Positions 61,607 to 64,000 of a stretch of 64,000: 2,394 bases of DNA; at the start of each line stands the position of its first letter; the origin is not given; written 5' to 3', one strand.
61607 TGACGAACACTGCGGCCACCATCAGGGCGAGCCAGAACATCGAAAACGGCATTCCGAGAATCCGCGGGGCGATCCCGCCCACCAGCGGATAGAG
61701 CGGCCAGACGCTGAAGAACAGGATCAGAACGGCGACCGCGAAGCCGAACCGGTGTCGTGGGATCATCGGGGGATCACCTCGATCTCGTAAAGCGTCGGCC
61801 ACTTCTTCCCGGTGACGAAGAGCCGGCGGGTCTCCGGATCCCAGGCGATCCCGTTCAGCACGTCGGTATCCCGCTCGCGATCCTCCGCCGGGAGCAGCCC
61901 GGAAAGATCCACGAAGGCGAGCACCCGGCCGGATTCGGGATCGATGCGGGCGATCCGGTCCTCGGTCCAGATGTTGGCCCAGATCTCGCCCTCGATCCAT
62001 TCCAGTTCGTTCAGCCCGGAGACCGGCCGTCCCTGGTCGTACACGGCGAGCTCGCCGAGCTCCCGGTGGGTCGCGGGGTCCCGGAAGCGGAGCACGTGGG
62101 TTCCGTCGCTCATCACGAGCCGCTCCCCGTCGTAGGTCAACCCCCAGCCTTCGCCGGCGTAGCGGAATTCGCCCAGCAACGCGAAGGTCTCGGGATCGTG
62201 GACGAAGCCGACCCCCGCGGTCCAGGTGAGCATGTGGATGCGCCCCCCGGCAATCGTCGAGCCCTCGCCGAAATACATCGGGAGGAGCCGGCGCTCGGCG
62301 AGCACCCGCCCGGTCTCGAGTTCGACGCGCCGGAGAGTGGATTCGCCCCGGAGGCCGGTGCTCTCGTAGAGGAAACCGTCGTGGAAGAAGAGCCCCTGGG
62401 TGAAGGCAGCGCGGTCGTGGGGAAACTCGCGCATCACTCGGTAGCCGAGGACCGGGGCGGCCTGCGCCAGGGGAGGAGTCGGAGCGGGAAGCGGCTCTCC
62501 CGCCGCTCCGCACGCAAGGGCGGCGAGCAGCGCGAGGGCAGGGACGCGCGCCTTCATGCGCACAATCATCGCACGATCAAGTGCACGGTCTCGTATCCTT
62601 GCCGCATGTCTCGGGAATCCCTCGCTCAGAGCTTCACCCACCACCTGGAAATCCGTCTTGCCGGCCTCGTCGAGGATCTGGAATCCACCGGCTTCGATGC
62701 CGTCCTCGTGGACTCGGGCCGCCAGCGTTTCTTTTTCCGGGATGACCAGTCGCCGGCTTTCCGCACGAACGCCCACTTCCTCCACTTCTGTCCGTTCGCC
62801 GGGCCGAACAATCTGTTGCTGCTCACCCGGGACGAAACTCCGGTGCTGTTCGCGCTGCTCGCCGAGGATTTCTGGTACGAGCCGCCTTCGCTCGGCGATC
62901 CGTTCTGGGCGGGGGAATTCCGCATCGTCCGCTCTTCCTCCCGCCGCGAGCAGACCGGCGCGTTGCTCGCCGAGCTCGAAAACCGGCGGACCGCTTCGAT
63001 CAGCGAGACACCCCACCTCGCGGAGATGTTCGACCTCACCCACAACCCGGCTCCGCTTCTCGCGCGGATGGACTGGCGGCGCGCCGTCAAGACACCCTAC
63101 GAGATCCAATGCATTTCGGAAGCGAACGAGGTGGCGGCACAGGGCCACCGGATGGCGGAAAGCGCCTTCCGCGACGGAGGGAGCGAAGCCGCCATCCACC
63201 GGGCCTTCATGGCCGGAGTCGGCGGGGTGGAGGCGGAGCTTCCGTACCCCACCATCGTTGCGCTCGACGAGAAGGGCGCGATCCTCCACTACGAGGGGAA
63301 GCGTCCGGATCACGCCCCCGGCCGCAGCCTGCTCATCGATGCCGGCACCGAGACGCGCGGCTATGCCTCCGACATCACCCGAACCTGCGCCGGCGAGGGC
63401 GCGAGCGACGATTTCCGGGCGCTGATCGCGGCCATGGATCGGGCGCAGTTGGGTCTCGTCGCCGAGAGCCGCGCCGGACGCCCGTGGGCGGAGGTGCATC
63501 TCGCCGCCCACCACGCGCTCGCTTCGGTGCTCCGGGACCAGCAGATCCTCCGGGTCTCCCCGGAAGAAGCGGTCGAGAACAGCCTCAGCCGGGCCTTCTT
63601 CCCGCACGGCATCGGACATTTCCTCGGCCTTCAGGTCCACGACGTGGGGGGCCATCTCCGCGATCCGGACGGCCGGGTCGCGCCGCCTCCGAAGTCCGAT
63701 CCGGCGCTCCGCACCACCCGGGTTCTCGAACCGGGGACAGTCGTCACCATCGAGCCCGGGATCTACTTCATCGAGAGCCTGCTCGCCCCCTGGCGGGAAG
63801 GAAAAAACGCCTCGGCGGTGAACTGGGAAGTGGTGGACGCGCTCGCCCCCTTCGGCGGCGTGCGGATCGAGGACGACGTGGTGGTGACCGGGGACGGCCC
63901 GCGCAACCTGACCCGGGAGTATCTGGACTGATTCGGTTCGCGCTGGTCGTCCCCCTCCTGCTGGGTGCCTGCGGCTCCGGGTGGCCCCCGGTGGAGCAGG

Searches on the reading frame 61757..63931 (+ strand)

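Call 34: search_protein_families(library=pfam, proteins=[window:61757-63931:+], max_evalue=0.001)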
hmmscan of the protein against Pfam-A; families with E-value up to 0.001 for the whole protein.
window:61757-63931:+ (724 aa): 2 families
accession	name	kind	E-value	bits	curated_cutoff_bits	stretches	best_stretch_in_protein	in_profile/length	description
PF00557.29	Peptidase_M24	-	2.3e-42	145.6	23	1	452-711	2-207/208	Metallopeptidase family M24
PF21216.2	PepQ_N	-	1.1e-19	71.2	27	1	292-440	2-152/152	Xaa-Pro dipeptidase, N-terminal domain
